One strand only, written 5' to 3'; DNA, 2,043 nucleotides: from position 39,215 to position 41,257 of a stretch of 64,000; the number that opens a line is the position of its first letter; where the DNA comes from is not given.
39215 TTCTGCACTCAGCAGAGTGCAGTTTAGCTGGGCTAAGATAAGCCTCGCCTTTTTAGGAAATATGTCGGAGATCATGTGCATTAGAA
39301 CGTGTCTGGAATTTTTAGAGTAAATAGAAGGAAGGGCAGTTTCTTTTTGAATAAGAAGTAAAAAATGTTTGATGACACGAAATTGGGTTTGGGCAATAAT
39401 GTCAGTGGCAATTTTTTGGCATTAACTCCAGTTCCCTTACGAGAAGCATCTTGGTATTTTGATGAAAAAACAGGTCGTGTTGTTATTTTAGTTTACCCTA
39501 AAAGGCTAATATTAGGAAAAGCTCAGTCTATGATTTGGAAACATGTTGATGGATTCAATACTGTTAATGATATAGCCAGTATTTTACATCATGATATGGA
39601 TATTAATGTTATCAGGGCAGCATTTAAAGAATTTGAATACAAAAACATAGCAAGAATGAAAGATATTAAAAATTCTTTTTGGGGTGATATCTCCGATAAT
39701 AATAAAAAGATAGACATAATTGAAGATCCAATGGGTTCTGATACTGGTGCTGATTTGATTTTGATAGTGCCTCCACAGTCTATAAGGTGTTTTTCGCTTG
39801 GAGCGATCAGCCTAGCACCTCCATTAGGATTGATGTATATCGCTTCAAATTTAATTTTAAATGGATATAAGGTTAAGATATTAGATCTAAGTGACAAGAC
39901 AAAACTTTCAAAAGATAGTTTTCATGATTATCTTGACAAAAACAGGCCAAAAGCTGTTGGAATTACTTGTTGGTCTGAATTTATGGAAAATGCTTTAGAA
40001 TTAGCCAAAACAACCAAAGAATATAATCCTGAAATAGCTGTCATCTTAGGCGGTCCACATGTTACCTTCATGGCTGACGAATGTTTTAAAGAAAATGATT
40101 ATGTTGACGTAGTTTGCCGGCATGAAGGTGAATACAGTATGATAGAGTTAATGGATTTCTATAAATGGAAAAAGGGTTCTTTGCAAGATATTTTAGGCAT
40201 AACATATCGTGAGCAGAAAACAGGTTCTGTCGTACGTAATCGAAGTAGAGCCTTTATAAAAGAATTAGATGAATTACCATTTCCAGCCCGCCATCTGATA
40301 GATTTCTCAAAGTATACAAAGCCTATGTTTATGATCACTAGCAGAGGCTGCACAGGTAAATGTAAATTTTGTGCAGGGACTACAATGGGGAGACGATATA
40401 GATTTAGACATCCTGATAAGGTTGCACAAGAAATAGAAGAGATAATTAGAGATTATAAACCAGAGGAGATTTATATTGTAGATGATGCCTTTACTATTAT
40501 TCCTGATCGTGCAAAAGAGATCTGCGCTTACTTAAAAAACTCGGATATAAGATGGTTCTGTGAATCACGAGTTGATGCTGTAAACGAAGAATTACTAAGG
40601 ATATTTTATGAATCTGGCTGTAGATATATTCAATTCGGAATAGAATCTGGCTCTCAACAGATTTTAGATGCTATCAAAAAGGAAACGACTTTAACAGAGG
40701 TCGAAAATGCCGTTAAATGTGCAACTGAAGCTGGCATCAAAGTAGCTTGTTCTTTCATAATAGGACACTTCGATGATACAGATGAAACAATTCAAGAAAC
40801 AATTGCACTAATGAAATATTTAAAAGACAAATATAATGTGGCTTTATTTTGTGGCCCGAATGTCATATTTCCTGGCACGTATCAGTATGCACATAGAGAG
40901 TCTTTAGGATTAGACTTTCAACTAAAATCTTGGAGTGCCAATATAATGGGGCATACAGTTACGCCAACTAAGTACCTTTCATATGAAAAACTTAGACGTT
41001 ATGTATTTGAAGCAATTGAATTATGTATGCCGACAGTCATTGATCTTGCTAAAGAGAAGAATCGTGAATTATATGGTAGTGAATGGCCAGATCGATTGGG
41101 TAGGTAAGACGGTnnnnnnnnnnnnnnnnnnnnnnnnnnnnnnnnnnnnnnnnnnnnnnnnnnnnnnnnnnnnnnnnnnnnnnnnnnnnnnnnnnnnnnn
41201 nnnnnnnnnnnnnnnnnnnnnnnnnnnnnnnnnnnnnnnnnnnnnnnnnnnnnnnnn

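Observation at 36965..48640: AT-rich genomic island bounded and interrupted by dead IS elements carries the whole RiPP locus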

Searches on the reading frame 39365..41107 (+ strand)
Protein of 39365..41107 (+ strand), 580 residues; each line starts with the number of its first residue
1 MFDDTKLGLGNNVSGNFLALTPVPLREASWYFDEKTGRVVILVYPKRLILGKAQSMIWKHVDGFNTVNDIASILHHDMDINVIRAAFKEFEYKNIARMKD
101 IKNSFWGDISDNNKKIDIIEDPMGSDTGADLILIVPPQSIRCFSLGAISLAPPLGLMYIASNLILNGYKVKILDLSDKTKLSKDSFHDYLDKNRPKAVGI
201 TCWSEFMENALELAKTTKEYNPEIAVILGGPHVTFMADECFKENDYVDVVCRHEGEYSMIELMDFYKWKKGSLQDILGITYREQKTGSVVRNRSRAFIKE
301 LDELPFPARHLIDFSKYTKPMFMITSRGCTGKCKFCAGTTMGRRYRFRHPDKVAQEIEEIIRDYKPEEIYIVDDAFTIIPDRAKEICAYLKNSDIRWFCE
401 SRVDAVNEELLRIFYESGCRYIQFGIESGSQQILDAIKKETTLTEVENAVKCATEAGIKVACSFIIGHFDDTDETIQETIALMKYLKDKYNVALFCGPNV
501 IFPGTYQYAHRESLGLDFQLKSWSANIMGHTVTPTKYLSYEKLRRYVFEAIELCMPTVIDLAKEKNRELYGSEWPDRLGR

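Call 5: search_protein_families(library=pfam, proteins=[window:39365-41107:+], max_evalue=0.01)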
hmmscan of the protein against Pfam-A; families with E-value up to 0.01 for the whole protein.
window:39365-41107:+ (580 aa): 2 families
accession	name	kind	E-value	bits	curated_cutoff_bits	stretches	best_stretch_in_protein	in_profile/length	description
PF04055.27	Radical_SAM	-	2.2e-26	93.4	29.5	1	323-482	1-165/166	Radical SAM superfamily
PF02310.24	B12-binding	-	2.1e-21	76.4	32.1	1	151-261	12-119/121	B12 binding domain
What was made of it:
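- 39365..41107 (+): B12-binding radical SAM enzyme with an intact CxxxCxxC motif and an N-terminal extension of about 145 aa. Call 5 (PF02310 and PF04055).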

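Call 9: find_encoding_contigs(protein=window:39365-41107:+, flank=10000, max_places=10)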
Protein window:39365-41107:+ (580 aa): 1 contig read that carries it; 1 place shown.
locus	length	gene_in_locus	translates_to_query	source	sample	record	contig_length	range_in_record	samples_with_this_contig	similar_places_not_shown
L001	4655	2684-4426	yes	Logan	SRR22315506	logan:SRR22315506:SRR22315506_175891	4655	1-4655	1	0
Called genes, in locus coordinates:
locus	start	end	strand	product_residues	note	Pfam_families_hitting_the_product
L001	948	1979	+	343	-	-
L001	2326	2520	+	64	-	-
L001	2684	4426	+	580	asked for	PF02310:B12-binding, PF04055:Radical_SAM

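Call 30: find_homologous_proteins(query=window:39365-41107:+, max_evalue=1e-20)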
Query window:39365-41107:+ (580 aa): 1342 proteins with E <= 1e-20 among 8000 candidates; the best 120 are listed.
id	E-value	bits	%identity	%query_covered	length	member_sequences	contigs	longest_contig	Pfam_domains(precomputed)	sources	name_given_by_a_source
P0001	0.0e+0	1352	100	100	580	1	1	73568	PF04055.28,PF02310.25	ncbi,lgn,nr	ncbi:MAG: radical SAM protein [Acidobacteriota bacterium]|nr:radical SAM protein [Acidobacteriota ba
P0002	8.9e-104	366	44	74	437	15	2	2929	PF04055.28,PF02310.25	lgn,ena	-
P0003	8.7e-103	363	44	73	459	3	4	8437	PF04055.28,PF02310.25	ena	-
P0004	3.4e-102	361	45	68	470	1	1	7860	PF04055.28,PF02310.25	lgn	-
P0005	2.2e-93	332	43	67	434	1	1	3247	PF04055.28,PF02310.25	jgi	jgi:anaerobic magnesium-protoporphyrin IX monomethyl ester cyclase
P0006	2.4e-92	329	41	70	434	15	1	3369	PF04055.28,PF02310.25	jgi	jgi:anaerobic magnesium-protoporphyrin IX monomethyl ester cyclase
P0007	3.3e-92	328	42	70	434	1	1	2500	PF04055.28,PF02310.25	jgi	-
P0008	1.3e-90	323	43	67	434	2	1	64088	PF04055.28,PF02310.25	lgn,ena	-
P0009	1.7e-90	322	39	73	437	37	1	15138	PF04055.28,PF02310.25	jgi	-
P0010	2.2e-90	322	43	67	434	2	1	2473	PF04055.28,PF02310.25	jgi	jgi:anaerobic magnesium-protoporphyrin IX monomethyl ester cyclase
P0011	4.0e-90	321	43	67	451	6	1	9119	PF04055.28,PF02310.25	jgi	jgi:radical SAM superfamily enzyme YgiQ (UPF0313 family)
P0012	6.9e-90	320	40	70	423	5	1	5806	PF04055.28,PF02310.25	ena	-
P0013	2.2e-89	319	40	73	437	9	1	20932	PF04055.28,PF02310.25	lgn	-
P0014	2.2e-89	319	41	69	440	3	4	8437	PF04055.28,PF02310.25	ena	-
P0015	2.6e-89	319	39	73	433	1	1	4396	PF04055.28,PF02310.25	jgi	jgi:anaerobic magnesium-protoporphyrin IX monomethyl ester cyclase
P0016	4.5e-89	318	39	73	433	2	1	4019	PF04055.28,PF02310.25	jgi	jgi:anaerobic magnesium-protoporphyrin IX monomethyl ester cyclase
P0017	6.3e-89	317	40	71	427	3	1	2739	PF04055.28,PF02310.25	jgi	jgi:anaerobic magnesium-protoporphyrin IX monomethyl ester cyclase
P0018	4.2e-88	315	43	64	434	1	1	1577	PF04055.28,PF02310.25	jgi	jgi:anaerobic magnesium-protoporphyrin IX monomethyl ester cyclase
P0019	1.3e-87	313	39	70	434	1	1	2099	PF04055.28,PF02310.25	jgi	jgi:anaerobic magnesium-protoporphyrin IX monomethyl ester cyclase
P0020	4.8e-86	308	40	70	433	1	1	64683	PF04055.28,PF02310.25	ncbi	-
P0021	2.4e-85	305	42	67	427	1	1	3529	PF04055.28,PF02310.25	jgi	jgi:anaerobic magnesium-protoporphyrin IX monomethyl ester cyclase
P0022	1.2e-83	300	40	69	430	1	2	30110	PF04055.28,PF02310.25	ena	-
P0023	4.3e-82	295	41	72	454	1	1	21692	PF04055.28,PF02310.25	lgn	-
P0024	1.0e-81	294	40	68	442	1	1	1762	PF04055.28,PF02310.25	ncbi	-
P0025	5.9e-81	291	37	72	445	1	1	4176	PF04055.28,PF02310.25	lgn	-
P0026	8.3e-80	287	39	69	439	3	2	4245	PF04055.28,PF02310.25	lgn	-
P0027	1.5e-79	286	34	92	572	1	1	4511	PF04055.28,PF05402.19,PF02310.25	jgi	jgi:radical SAM superfamily enzyme YgiQ (UPF0313 family)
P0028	1.2e-78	283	39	69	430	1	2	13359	PF04055.28,PF02310.25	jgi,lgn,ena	-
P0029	1.4e-78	283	39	72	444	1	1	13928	PF04055.28,PF02310.25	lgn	-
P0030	4.5e-78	281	39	72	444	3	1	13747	PF04055.28,PF02310.25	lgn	-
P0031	7.7e-77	277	38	69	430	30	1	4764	PF04055.28,PF02310.25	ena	-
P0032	9.0e-77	277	39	71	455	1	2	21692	PF04055.28,PF02310.25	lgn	-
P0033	6.7e-76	274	38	69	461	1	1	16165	PF04055.28,PF02310.25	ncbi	-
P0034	9.8e-76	274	38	72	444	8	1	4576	PF04055.28,PF02310.25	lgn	-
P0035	1.6e-75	273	37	73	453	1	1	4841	PF04055.28,PF02310.25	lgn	-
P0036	1.6e-74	270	38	72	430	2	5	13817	PF04055.28,PF02310.25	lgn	-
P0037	3.8e-74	269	36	73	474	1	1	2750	PF04055.28,PF02310.25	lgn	-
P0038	8.1e-74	267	41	63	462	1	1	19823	PF04055.28,PF02310.25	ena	-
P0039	8.8e-74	267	35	73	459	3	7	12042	PF04055.28,PF02310.25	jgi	jgi:radical SAM superfamily enzyme YgiQ (UPF0313 family)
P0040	1.1e-73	267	41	63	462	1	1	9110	PF04055.28,PF02310.25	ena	-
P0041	3.5e-73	265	38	77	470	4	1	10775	PF04055.28,PF02310.25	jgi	jgi:anaerobic magnesium-protoporphyrin IX monomethyl ester cyclase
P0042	3.9e-73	265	39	69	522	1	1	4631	PF04055.28,PF02310.25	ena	-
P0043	4.1e-73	265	34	92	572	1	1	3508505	PF04055.28,PF05402.19,PF02310.25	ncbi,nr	ncbi:hypothetical protein TRIP_C20201 [Candidatus Zixiibacteriota bacterium]|nr:hypothetical protein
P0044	3.6e-72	262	38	69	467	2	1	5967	PF04055.28,PF02310.25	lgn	-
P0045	4.6e-72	262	37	71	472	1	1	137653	PF04055.28,PF02310.25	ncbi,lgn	-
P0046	5.8e-72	261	38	69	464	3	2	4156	PF04055.28,PF02310.25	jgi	-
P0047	6.3e-72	261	37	73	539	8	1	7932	PF04055.28,PF02310.25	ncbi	ncbi:MAG: B12-binding domain-containing radical SAM protein [Candidatus Freyarchaeota archaeon]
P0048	3.4e-71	259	36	76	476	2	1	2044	PF04055.28,PF02310.25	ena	-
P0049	6.6e-71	258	39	72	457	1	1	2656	PF04055.28,PF02310.25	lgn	-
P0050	6.8e-71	258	37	73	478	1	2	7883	PF04055.28,PF02310.25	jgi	jgi:radical SAM superfamily enzyme YgiQ (UPF0313 family)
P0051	7.2e-71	258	37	76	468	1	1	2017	PF04055.28,PF02310.25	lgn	-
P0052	7.8e-71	258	37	70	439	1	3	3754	PF04055.28,PF02310.25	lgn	-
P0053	9.2e-71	257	35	72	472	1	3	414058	PF04055.28,PF02310.25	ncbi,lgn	ncbi:MAG: B12-binding domain-containing radical SAM protein [Candidatus Bathyarchaeota archaeon]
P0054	1.5e-70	257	36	73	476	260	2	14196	PF04055.28,PF02310.25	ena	-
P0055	3.9e-70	255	37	66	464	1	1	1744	PF04055.28,PF02310.25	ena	-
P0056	4.7e-70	255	38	66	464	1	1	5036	PF04055.28,PF02310.25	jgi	-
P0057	8.0e-70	254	38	67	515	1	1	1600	PF04055.28,PF02310.25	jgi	jgi:radical SAM superfamily enzyme YgiQ (UPF0313 family)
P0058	9.4e-70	254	38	66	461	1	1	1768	PF04055.28,PF02310.25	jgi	-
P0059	1.0e-69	254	36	76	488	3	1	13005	PF04055.28,PF02310.25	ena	-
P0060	1.3e-69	254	37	72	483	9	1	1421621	PF04055.28,PF02310.25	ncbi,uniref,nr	ncbi:B12-binding domain-containing radical SAM protein [Methanopyrus sp. SNP6]|uniref:B12-binding do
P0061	1.3e-69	254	39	68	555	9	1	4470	PF04055.28,PF02310.25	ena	-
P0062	1.5e-69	253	40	67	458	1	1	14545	PF04055.28,PF02310.25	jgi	-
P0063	1.8e-69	253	36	71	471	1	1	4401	PF04055.28,PF02310.25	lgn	-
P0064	1.9e-69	253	36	71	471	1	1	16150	PF04055.28,PF02310.25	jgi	jgi:anaerobic magnesium-protoporphyrin IX monomethyl ester cyclase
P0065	2.4e-69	253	38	63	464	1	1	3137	PF04055.28,PF02310.25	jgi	jgi:anaerobic magnesium-protoporphyrin IX monomethyl ester cyclase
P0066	2.8e-69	252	35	76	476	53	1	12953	PF04055.28,PF02310.25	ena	-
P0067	3.0e-69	252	36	73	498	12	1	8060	PF04055.28,PF02310.25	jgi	-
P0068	3.3e-69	252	35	76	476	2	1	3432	PF04055.28,PF02310.25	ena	-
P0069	3.3e-69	252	38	68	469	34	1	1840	PF04055.28,PF02310.25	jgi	jgi:anaerobic magnesium-protoporphyrin IX monomethyl ester cyclase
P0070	4.1e-69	252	35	73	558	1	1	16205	PF04055.28,PF05402.19,PF02310.25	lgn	-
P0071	4.5e-69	252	34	76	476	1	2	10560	PF04055.28,PF02310.25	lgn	-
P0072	5.0e-69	252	37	68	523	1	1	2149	PF04055.28,PF02310.25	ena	-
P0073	7.8e-69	251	36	76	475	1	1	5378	PF04055.28,PF02310.25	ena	-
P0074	1.3e-68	250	35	76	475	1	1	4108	PF04055.28,PF02310.25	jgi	jgi:radical SAM superfamily enzyme YgiQ (UPF0313 family)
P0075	1.4e-68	250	37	66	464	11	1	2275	PF04055.28,PF02310.25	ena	-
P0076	2.3e-68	249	37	68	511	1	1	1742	PF04055.28,PF02310.25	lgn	-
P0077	2.4e-68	249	35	76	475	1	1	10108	PF04055.28,PF02310.25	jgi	-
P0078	2.7e-68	249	35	76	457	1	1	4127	PF04055.28,PF02310.25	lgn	-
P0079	2.8e-68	249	38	72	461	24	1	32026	PF04055.28,PF02310.25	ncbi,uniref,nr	ncbi:MAG: radical SAM protein [Candidatus Methanomethylicota archaeon]|uniref:Radical SAM protein n=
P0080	2.9e-68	249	35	76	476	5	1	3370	PF04055.28,PF02310.25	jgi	-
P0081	3.3e-68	249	35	76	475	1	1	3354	PF04055.28,PF02310.25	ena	-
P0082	3.7e-68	249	36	71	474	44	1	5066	PF04055.28,PF02310.25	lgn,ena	-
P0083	3.8e-68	249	36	72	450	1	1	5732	PF04055.28,PF02310.25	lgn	-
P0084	3.8e-68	249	36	73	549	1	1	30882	PF04055.28,PF05402.19,PF02310.25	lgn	-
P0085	4.1e-68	249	36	69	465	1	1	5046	PF04055.28,PF02310.25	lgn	-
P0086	4.5e-68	248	35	76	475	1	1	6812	PF04055.28,PF02310.25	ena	-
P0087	4.7e-68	248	35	76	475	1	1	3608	PF04055.28,PF02310.25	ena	-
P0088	4.8e-68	248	35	76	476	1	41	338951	PF04055.28,PF02310.25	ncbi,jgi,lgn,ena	ncbi:MAG: radical SAM protein [Halobacteriota archaeon]|jgi:radical SAM superfamily enzyme YgiQ (UPF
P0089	5.0e-68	248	35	76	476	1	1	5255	PF04055.28,PF02310.25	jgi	-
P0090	5.4e-68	248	39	67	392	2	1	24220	PF04055.28,PF02310.25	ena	-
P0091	5.9e-68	248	36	68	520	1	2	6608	PF04055.28,PF02310.25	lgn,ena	-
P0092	6.6e-68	248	35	76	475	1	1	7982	PF04055.28,PF02310.25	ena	-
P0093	6.7e-68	248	37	66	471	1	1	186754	PF04055.28,PF02310.25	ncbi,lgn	ncbi:MAG: radical SAM protein [Candidatus Bathyarchaeia archaeon]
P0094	6.7e-68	248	38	65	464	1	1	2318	PF04055.28,PF02310.25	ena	-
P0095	7.0e-68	248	39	63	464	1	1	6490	PF04055.28,PF02310.25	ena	-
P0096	7.4e-68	248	37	68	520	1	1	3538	PF04055.28,PF02310.25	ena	-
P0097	8.5e-68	248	37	68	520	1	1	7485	PF04055.28,PF02310.25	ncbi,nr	ncbi:MAG: radical SAM protein [Dehalococcoidia bacterium]|nr:radical SAM protein [Dehalococcoidia ba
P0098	1.2e-67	247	35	76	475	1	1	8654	PF04055.28,PF02310.25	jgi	-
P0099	1.2e-67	247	35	76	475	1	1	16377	PF04055.28,PF02310.25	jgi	jgi:radical SAM superfamily enzyme YgiQ (UPF0313 family)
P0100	1.6e-67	247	35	76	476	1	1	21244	PF04055.28,PF02310.25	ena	-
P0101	1.7e-67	247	35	76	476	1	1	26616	PF04055.28,PF02310.25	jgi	-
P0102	1.8e-67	246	38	65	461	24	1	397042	PF04055.28,PF02310.25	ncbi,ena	-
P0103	1.8e-67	246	41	62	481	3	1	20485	PF04055.28,PF02310.25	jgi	-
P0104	2.4e-67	246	36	67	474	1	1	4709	PF04055.28,PF02310.25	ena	-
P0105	2.6e-67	246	37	71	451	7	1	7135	PF04055.28,PF02310.25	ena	-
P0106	2.7e-67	246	36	72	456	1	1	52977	PF04055.28,PF02310.25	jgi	-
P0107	2.7e-67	246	36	72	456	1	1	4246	PF04055.28,PF02310.25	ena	-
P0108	3.5e-67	246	35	76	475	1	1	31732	PF04055.28,PF02310.25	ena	-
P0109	5.3e-67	245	35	76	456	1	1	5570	PF04055.28,PF02310.25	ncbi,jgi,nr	ncbi:MAG TPA: radical SAM protein [Candidatus Aerophobetes bacterium]|nr:radical SAM protein [Candid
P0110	5.3e-67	245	36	72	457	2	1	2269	PF04055.28,PF02310.25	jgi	-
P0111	5.6e-67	245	37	66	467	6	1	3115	PF04055.28,PF02310.25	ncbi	-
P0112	6.2e-67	245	38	65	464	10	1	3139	PF04055.28,PF02310.25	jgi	jgi:anaerobic magnesium-protoporphyrin IX monomethyl ester cyclase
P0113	6.5e-67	245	36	73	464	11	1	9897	PF04055.28,PF02310.25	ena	-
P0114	6.7e-67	245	38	68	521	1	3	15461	PF04055.28,PF02310.25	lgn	-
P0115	6.9e-67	245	36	73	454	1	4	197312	PF04055.28,PF02310.25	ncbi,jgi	ncbi:MAG: radical SAM protein [Methanobacteriales archaeon]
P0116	8.7e-67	244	36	68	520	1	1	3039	PF04055.28,PF02310.25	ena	-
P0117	1.0e-66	244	36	68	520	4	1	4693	PF04055.28,PF02310.25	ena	-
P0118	1.2e-66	244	36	73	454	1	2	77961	PF04055.28,PF02310.25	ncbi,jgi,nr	ncbi:MAG TPA: B12-binding domain-containing radical SAM protein [Methanobacteriales archaeon]|nr:MAG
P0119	1.2e-66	244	36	72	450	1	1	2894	PF04055.28,PF02310.25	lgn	-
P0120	1.3e-66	244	39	68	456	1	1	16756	PF04055.28,PF02310.25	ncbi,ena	-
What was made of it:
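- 39365..41107 (+): In call 30 the nearest homolog is 45% identical.
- The island genes are orphans: the best B12-rSAM homolog is 45% identical (call 30). Nothing above 45% identity to the B12-rSAM enzyme exists anywhere, including other Aminicenantes (call 30). The source is a MAG contig (call 30: 'MAG: radical SAM protein [Acidobacteriota bacterium]', 73,568-bp contig).
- Tried and rejected: Donor search through the B12-rSAM enzyme: nothing above 45% identity (call 30).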

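Call 31: find_encoding_contigs(protein=P0043, flank=8000, max_places=3)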
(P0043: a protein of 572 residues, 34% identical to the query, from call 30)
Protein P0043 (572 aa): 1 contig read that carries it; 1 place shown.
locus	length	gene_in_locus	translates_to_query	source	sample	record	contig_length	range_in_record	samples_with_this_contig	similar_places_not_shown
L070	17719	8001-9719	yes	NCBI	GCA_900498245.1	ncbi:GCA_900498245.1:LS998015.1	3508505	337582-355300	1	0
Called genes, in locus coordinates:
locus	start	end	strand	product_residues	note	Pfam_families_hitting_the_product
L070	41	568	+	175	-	PF01797:Y1_Tnp (faint)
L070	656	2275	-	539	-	PF00171:Aldedh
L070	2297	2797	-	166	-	PF02915:Rubrerythrin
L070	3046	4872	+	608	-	PF08439:Peptidase_M3_N, PF01432:Peptidase_M3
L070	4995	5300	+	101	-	-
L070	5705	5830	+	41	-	-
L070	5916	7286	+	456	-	PF16949:ABC_tran_2 (weak)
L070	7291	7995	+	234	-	PF00005:ABC_tran, PF13304:AAA_21 (weak)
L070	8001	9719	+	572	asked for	PF05402:PqqD, PF02310:B12-binding, PF04055:Radical_SAM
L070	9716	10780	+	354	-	PF07719:TPR_2 (faint), PF13414:TPR_11 (faint), PF13428:TPR_14 (faint), PF14559:TPR_19 (faint)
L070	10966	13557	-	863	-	PF00404:Dockerin_1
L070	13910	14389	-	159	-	PF12728:HTH_17, PF09860:DUF2087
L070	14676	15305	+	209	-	PF01865:PhoU_div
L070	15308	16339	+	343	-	PF01384:PHO4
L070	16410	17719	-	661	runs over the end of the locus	PF20434:BD-FAE (faint), PF02129:Peptidase_S15, PF00326:Peptidase_S9, PF00561:Abhydrolase_1 (weak)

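Call 32: find_encoding_contigs(protein=P0003, flank=8000, max_places=3)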
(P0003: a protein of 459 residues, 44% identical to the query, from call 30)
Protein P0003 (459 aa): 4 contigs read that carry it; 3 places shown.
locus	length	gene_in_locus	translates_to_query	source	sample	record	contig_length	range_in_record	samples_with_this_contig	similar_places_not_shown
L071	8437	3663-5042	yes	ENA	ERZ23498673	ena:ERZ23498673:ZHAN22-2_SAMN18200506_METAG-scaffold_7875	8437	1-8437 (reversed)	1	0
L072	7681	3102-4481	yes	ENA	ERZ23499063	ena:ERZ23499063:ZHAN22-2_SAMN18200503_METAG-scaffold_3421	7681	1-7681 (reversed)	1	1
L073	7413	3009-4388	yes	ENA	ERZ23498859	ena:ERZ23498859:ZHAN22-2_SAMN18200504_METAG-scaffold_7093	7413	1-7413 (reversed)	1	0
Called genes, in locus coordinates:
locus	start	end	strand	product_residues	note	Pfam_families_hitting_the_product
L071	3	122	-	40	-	?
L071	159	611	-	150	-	-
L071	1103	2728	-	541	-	PF01609:DDE_Tnp_1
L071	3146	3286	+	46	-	-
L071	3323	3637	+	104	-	-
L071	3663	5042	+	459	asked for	PF02310:B12-binding, PF04055:Radical_SAM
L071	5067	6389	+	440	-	PF02310:B12-binding, PF04055:Radical_SAM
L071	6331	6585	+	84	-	-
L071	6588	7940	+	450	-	PF05402:PqqD, PF13353:Fer4_12, PF04055:Radical_SAM, PF13186:SPASM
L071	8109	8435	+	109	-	?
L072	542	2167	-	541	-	PF01609:DDE_Tnp_1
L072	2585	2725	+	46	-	-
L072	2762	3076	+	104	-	-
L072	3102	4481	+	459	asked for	PF02310:B12-binding, PF04055:Radical_SAM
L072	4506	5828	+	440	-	PF02310:B12-binding, PF04055:Radical_SAM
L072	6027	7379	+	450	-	PF05402:PqqD, PF13353:Fer4_12, PF04055:Radical_SAM, PF13186:SPASM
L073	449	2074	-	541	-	PF01609:DDE_Tnp_1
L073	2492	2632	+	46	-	-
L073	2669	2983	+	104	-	-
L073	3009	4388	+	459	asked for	PF02310:B12-binding, PF04055:Radical_SAM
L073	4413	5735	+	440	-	PF02310:B12-binding, PF04055:Radical_SAM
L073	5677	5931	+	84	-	-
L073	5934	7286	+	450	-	PF05402:PqqD, PF13353:Fer4_12, PF04055:Radical_SAM, PF13186:SPASM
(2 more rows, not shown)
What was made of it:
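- Related B12-rSAM/SPASM clusters (L071-L073) also sit next to a transposase (call 32).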

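Call 44: search_protein_families(library=ncbifam, proteins=[window:39365-41107:+], max_evalue=0.01)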
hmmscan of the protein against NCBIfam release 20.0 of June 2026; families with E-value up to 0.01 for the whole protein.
window:39365-41107:+ (580 aa): 34 families (the best 25 are shown)
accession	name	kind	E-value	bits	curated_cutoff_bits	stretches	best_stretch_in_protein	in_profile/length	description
TIGR03471.1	HpnJ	equivalog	1.5e-55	189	577.6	1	209-550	83-424/472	hopanoid biosynthesis associated radical SAM protein HpnJ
NF050148.1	rSAM_ApyD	equivalog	1.9e-52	178.5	750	1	145-486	17-366/645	RiPP biosynthesis radical SAM protein ApyD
TIGR02026.1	BchE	equivalog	5.7e-50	170.6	481.35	1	150-498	19-377/497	magnesium-protoporphyrin IX monomethyl ester anaerobic oxidative cyclase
TIGR04479.1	bcpD_PhpK_rSAM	subfamily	6.1e-44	150.2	600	1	154-494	73-418/504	PhpK family radical SAM P-methyltransferase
TIGR04367.1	HpnR_B12_rSAM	equivalog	1.1e-37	129.8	650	1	152-470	21-337/490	hopanoid C-3 methylase HpnR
NF038361.1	rSAM_Sden_1168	equivalog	1.8e-36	125.8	575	1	130-486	64-451/560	Sden_1168 family B12-binding radical SAM P-methyltransferase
TIGR03975.1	rSAM_ocin_1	subfamily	9.1e-36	123.5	281.85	1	190-486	124-430/606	RiPP maturation radical SAM C-methyltransferase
TIGR04072.2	rSAM_ladder_B12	equivalog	3e-30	105.2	360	1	153-505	18-366/443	lipid biosynthesis B12-binding/radical SAM protein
TIGR04014.1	B12_SAM_MJ_0865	equivalog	7e-29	100.9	360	1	209-486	56-336/434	methyl-coenzyme M reductase glutamine C-methyltransferase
TIGR04190.1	B12_SAM_Ta0216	equivalog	3.7e-27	95.1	500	1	153-543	37-459/554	TIGR04190 family B12-binding domain/radical SAM domain protein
TIGR04013.1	B12_SAM_MJ_1487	hypoth_equivalog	9.6e-26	90.5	251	1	182-489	30-335/382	TIGR04013 family B12-binding domain/radical SAM domain-containing protein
NF033712.0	B12_rSAM_KedN5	subfamily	1.6e-24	86.1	700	1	187-381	55-256/624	KedN5 family methylcobalamin-dependent radical SAM C-methyltransferase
TIGR04385.1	B12_rSAM_cofa1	equivalog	1.8e-22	80.2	450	1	153-488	20-366/438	B12 lower ligand biosynthesis radical SAM protein BzaD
NF033070.1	rSAM_AprD4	equivalog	2.1e-20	73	500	1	299-486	168-366/456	AprD4 family radical SAM diol-dehydratase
TIGR04295.1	B12_rSAM_oligo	hypoth_equivalog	3.7e-17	62.1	400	1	153-445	25-320/422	TIGR04295 family B12-binding domain-containing radical SAM protein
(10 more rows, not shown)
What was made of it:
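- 39365..41107 (+): In call 44 all NCBIfam families score below their cut-offs.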
